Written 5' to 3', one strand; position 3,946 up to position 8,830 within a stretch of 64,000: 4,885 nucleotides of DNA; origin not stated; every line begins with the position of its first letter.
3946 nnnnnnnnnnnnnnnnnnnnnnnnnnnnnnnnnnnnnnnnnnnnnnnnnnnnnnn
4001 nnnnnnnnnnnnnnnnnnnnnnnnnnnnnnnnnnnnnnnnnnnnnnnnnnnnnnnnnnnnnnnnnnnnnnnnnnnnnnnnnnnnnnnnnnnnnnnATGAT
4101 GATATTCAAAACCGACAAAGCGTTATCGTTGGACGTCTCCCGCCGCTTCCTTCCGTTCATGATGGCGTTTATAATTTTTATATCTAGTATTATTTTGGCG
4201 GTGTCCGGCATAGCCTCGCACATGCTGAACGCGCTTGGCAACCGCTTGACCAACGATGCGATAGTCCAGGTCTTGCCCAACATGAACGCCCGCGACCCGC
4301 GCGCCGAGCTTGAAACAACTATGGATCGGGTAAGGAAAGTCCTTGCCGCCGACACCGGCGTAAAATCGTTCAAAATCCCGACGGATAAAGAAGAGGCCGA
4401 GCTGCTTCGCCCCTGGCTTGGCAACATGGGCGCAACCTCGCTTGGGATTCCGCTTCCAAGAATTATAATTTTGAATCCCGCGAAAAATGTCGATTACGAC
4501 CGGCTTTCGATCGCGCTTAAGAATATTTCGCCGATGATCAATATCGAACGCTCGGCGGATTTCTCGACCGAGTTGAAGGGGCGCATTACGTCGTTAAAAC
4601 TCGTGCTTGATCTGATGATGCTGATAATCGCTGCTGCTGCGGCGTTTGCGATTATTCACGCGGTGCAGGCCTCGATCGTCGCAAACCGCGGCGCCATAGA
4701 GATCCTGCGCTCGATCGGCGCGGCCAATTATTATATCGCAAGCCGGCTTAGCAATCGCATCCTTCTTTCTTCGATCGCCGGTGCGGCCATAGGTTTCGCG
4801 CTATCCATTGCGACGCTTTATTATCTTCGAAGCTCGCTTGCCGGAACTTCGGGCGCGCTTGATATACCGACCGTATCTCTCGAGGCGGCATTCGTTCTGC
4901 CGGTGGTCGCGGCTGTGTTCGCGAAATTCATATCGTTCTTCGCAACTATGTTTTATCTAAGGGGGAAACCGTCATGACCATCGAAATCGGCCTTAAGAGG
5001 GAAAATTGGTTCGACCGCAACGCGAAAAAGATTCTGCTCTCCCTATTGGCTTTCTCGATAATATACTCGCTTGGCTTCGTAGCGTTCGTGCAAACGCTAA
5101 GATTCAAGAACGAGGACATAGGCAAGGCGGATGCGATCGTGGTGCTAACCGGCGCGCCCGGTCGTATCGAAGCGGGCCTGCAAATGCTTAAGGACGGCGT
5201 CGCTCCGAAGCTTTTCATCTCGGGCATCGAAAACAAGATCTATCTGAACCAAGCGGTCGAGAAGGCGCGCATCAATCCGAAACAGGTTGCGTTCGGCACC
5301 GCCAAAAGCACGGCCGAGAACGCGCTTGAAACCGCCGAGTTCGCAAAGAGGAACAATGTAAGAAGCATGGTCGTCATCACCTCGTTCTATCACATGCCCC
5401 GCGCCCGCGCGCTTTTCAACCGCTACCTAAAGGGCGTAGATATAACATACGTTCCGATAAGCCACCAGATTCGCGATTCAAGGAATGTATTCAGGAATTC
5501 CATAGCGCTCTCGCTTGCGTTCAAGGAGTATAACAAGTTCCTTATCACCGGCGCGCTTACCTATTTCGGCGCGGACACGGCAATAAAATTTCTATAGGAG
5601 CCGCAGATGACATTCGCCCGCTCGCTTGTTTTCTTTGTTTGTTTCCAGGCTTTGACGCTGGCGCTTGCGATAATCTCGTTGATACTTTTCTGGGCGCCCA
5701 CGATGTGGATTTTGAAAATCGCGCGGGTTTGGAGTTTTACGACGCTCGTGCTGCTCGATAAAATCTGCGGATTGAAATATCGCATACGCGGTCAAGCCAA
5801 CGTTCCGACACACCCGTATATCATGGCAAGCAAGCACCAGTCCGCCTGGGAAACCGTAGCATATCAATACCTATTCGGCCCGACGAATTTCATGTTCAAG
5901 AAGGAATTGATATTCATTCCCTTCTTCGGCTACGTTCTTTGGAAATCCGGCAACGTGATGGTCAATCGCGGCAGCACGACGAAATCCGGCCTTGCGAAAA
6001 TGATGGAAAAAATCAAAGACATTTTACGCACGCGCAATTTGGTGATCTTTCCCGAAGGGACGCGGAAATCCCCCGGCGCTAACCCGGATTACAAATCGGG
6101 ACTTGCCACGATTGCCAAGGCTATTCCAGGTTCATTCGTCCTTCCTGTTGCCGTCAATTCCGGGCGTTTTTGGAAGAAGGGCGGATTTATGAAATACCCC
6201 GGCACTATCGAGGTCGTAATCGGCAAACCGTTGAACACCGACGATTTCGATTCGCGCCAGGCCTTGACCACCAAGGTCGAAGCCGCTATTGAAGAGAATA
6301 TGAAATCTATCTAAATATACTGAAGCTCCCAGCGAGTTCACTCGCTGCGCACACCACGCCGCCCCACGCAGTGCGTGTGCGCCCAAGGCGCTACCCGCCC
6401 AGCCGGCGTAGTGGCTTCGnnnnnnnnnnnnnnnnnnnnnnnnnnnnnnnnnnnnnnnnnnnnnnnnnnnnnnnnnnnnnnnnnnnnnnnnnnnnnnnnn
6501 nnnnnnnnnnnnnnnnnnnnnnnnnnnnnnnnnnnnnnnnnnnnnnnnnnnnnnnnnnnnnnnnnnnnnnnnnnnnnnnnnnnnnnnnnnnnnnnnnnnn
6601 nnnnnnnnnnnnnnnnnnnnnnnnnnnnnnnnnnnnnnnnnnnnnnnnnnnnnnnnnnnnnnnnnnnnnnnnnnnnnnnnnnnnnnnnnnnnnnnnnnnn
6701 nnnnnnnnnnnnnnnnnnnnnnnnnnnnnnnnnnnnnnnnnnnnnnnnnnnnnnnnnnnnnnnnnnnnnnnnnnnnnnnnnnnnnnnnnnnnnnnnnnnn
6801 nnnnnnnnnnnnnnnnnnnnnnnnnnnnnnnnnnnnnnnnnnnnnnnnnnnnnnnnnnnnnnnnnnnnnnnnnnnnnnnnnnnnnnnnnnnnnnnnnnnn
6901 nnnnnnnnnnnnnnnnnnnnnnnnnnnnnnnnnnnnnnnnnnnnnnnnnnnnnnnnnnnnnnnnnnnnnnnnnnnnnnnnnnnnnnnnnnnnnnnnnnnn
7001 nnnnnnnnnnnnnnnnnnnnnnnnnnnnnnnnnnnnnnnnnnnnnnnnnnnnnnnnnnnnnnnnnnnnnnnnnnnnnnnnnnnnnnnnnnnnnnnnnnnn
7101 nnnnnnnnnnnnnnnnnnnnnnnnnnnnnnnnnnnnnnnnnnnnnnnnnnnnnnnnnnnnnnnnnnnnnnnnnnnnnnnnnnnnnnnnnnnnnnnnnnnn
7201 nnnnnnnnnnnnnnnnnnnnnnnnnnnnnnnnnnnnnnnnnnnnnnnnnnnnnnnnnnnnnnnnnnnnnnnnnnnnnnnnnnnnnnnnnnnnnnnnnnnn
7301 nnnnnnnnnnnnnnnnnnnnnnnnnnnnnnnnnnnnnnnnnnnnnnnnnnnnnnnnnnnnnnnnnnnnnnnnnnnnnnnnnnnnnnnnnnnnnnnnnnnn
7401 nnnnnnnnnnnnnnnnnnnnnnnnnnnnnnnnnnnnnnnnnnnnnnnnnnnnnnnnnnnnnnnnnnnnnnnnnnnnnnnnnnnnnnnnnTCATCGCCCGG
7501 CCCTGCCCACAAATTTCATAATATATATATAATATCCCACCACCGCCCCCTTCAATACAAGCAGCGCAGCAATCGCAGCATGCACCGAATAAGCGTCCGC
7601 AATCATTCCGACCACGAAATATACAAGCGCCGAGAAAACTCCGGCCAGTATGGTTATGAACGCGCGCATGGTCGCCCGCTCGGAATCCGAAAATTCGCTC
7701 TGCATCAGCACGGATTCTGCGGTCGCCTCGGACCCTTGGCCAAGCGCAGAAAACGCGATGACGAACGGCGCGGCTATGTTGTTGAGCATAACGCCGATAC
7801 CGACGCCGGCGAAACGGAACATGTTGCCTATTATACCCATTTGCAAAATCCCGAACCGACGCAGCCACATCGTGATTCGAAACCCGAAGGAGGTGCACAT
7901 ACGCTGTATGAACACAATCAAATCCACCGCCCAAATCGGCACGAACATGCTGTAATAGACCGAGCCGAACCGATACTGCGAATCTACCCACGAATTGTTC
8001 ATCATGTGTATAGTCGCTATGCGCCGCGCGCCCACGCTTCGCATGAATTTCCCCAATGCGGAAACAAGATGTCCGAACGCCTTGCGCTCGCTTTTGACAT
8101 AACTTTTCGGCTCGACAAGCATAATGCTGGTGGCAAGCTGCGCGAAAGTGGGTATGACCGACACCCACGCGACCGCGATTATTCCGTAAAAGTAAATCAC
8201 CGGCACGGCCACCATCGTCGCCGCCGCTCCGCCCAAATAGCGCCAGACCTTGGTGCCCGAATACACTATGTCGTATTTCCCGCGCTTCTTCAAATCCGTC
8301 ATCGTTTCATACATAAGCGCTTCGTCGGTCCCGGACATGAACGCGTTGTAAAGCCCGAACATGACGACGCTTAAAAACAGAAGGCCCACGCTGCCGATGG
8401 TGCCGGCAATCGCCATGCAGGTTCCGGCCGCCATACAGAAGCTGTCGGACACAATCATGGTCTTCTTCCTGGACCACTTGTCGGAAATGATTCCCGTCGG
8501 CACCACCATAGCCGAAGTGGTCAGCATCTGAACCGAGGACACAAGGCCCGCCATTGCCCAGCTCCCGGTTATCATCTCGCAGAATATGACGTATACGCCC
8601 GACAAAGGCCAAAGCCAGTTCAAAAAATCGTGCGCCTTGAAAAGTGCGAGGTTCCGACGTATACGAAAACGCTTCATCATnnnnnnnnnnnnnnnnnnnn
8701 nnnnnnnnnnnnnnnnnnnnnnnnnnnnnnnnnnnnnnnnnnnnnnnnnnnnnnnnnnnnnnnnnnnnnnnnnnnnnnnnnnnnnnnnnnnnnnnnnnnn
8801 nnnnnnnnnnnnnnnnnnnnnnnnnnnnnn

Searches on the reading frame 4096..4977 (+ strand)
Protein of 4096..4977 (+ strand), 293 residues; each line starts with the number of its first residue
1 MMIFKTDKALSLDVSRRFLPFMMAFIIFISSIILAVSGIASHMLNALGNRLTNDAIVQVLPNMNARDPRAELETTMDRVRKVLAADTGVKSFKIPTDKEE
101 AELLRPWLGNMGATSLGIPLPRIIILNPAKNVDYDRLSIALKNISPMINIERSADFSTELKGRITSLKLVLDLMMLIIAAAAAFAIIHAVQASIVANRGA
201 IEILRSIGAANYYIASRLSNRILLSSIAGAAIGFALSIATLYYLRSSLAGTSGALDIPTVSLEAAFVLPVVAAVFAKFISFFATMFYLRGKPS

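Call 82: find_encoding_contigs(protein=window:4096-4977:+, flank=10000, max_places=2)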
Protein window:4096-4977:+ (293 aa): no gene with exactly this product is on record in the collection.
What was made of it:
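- Tried and rejected: Failed (call 82).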

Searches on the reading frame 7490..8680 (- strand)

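Call 80: search_protein_families(library=pfam, proteins=[window:7490-8680:-], max_evalue=0.00001)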
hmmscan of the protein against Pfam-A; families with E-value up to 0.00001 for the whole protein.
window:7490-8680:- (396 aa): 1 family
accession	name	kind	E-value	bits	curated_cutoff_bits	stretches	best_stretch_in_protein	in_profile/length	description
PF07690.21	MFS_1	-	1.2e-06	28.2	33.4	0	42-299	32-258/347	Major Facilitator Superfamily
